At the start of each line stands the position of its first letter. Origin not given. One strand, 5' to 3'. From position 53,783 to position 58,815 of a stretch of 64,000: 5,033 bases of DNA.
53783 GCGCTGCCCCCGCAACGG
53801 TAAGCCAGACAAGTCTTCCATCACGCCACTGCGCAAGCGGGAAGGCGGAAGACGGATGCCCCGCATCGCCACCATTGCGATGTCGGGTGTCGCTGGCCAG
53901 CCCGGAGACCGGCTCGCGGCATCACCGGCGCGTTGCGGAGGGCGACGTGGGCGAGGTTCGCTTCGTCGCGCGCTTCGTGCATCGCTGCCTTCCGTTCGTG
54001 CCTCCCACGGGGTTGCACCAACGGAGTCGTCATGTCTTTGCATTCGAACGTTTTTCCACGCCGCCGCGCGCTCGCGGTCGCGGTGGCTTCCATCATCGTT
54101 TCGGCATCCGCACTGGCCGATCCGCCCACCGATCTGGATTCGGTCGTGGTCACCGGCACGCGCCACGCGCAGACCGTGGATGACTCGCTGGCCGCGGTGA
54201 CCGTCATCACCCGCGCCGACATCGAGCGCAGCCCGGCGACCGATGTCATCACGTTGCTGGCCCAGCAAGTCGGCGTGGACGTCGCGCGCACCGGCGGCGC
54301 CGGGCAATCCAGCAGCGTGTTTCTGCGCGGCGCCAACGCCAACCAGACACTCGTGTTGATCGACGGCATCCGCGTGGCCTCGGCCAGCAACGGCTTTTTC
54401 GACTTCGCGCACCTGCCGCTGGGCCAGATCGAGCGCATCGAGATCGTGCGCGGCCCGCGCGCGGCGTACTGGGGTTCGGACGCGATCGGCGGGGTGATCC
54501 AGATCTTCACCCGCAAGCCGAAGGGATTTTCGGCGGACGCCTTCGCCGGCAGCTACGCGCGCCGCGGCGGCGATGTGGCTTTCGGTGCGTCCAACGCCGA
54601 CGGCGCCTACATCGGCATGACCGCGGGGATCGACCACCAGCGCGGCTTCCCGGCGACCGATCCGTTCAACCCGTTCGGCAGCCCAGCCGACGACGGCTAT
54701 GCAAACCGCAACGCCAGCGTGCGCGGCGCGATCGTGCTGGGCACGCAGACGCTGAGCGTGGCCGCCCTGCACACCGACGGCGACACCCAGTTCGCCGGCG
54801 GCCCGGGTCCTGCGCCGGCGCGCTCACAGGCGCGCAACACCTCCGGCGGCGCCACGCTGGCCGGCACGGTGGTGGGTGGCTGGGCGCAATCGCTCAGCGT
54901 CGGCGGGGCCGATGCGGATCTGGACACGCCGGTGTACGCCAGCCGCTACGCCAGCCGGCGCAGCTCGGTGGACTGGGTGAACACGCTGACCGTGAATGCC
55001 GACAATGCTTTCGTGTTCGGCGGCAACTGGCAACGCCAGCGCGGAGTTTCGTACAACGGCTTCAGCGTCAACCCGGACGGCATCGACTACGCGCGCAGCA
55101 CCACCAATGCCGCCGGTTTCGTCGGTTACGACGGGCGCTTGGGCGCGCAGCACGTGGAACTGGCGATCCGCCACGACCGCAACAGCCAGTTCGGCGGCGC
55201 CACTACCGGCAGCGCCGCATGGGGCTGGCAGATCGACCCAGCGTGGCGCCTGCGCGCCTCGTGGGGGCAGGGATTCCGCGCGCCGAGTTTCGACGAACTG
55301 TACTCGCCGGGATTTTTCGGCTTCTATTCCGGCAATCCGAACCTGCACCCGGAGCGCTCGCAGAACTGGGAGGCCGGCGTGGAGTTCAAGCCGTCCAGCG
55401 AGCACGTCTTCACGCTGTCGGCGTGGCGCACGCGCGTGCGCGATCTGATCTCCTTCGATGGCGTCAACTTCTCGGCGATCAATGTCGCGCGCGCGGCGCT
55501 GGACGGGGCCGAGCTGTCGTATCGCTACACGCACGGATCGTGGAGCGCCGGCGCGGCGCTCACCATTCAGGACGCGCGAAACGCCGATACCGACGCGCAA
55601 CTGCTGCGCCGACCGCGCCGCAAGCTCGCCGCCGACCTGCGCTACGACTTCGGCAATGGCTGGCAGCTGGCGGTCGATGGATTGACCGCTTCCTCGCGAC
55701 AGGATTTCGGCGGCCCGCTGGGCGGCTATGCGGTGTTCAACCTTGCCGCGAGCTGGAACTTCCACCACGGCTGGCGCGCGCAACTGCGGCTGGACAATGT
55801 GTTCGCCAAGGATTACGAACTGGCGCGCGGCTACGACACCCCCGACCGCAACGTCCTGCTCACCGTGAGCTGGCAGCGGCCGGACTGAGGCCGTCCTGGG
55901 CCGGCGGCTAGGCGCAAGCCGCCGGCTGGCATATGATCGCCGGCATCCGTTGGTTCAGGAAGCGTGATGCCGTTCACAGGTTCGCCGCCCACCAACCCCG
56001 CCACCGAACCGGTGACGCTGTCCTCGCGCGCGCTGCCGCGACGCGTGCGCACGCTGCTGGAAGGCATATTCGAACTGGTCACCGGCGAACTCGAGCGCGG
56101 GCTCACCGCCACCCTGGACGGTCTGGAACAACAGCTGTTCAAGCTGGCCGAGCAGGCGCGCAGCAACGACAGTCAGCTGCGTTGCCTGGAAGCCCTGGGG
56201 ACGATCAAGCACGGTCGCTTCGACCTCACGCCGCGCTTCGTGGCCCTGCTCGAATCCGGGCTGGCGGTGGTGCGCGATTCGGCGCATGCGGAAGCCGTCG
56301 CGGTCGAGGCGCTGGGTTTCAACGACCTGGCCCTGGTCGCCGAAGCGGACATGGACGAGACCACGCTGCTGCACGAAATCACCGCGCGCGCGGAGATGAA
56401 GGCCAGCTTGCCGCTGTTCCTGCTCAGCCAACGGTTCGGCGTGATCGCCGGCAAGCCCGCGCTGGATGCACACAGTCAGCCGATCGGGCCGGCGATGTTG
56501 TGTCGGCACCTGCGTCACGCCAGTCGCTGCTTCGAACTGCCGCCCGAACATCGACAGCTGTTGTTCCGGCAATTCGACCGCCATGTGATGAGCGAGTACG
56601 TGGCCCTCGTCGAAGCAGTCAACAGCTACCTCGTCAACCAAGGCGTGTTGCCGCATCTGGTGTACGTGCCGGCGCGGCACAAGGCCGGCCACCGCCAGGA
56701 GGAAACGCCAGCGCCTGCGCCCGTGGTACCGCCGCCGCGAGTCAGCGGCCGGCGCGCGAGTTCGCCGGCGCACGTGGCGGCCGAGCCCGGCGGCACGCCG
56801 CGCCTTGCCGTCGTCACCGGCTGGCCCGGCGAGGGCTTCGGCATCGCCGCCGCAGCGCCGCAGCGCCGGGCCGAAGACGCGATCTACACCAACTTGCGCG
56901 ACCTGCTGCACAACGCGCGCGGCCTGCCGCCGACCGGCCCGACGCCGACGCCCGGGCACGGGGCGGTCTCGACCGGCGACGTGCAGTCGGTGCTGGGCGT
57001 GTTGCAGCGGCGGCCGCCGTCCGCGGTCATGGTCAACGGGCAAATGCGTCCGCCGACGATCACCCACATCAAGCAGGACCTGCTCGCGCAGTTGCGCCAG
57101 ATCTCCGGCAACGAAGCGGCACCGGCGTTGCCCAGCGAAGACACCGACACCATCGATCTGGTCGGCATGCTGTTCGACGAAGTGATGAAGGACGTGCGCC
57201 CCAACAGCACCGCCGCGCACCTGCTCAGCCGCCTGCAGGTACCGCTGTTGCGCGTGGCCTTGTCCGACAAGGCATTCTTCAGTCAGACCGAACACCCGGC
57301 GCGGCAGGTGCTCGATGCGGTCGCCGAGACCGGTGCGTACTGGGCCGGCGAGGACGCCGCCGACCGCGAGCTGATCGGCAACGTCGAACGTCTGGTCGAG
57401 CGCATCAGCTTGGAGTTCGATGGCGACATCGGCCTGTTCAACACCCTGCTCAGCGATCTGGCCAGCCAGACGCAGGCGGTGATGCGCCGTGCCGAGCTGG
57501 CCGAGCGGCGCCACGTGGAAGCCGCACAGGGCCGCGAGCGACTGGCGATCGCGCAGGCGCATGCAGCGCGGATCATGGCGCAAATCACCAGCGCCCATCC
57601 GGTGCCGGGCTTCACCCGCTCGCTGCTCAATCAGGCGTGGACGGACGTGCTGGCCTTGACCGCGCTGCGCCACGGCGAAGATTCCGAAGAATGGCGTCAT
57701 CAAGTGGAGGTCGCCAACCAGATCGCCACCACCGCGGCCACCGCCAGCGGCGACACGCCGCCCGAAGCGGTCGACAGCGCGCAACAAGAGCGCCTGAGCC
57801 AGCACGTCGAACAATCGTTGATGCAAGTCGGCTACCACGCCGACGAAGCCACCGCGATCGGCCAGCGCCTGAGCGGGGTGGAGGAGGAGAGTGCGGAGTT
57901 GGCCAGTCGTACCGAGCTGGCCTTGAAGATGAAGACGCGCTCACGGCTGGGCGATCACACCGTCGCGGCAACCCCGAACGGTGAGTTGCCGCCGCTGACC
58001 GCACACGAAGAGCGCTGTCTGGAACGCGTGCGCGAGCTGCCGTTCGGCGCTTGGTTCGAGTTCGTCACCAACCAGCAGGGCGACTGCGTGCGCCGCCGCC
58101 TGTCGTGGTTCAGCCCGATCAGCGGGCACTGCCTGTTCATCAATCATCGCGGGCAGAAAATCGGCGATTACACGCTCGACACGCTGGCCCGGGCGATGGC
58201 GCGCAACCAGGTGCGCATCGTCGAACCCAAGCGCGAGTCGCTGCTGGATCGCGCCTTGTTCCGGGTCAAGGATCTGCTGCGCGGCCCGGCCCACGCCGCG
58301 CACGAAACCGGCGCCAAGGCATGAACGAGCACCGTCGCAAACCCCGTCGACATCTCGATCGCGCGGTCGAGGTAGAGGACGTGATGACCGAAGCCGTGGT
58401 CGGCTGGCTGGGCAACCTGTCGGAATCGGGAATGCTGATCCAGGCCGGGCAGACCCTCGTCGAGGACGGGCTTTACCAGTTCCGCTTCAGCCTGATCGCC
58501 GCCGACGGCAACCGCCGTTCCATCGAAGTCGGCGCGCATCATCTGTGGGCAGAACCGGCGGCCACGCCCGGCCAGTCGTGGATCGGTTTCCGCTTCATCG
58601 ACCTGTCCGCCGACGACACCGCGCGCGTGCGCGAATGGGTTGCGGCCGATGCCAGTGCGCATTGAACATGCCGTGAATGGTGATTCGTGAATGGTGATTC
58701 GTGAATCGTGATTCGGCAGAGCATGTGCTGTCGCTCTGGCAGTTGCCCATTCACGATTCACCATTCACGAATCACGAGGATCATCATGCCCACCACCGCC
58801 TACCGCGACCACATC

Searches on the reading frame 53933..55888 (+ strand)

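Call 32: search_protein_families(library=pfam, proteins=[window:53933-55888:+], max_evalue=0.00001)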
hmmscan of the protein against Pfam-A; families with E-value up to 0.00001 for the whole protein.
window:53933-55888:+ (651 aa): 3 families
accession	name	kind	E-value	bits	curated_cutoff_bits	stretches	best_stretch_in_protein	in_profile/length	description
PF00593.30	TonB_dep_Rec_b-barrel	-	8.4e-47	161.4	27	1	247-623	36-436/436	TonB dependent receptor-like, beta-barrel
PF07715.20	Plug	-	5.7e-27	94.8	23.9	1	83-188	3-107/107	TonB-dependent Receptor Plug Domain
PF14905.12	OMP_b-brl_3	-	1.5e-08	34.6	27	1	465-628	207-378/408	Outer membrane protein beta-barrel family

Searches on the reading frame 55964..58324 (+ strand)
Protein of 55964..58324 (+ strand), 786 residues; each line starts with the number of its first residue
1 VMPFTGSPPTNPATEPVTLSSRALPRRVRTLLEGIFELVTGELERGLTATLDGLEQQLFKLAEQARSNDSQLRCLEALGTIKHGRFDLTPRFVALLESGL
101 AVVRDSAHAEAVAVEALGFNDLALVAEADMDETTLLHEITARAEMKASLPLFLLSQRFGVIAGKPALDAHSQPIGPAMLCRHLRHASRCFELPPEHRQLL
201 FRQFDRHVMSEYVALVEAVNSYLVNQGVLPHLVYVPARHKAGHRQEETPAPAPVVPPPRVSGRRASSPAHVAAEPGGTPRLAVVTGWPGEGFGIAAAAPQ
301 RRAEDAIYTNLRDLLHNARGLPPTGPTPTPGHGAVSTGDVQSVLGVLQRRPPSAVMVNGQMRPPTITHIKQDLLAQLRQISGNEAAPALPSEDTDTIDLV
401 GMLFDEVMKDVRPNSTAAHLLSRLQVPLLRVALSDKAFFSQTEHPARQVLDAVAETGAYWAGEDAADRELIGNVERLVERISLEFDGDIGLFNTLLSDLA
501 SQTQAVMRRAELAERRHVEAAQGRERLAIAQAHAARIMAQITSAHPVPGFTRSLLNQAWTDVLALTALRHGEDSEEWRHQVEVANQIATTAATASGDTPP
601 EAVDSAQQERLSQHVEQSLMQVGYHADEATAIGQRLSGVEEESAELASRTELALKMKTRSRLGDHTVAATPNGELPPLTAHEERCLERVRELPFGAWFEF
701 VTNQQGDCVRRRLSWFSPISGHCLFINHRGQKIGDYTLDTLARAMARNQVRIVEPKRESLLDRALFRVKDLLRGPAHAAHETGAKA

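Call 32: search_protein_families(library=pfam, proteins=[window:55964-58324:+], max_evalue=0.00001)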
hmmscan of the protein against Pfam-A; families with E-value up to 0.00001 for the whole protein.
window:55964-58324:+ (786 aa): 1 family
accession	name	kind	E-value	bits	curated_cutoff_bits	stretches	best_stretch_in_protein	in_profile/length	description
PF07793.16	DUF1631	-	7.9e-166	554.1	33.7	1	24-768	2-737/741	Protein of unknown function (DUF1631)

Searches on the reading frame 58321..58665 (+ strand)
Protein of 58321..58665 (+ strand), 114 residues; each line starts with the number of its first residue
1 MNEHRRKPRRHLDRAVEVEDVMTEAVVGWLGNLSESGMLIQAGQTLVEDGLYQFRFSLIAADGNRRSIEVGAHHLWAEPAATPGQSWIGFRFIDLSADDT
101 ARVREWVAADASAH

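Call 62: find_encoding_contigs(protein=window:58321-58665:+, flank=10000, max_places=8)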
Protein window:58321-58665:+ (114 aa): no gene with exactly this product is on record in the collection.
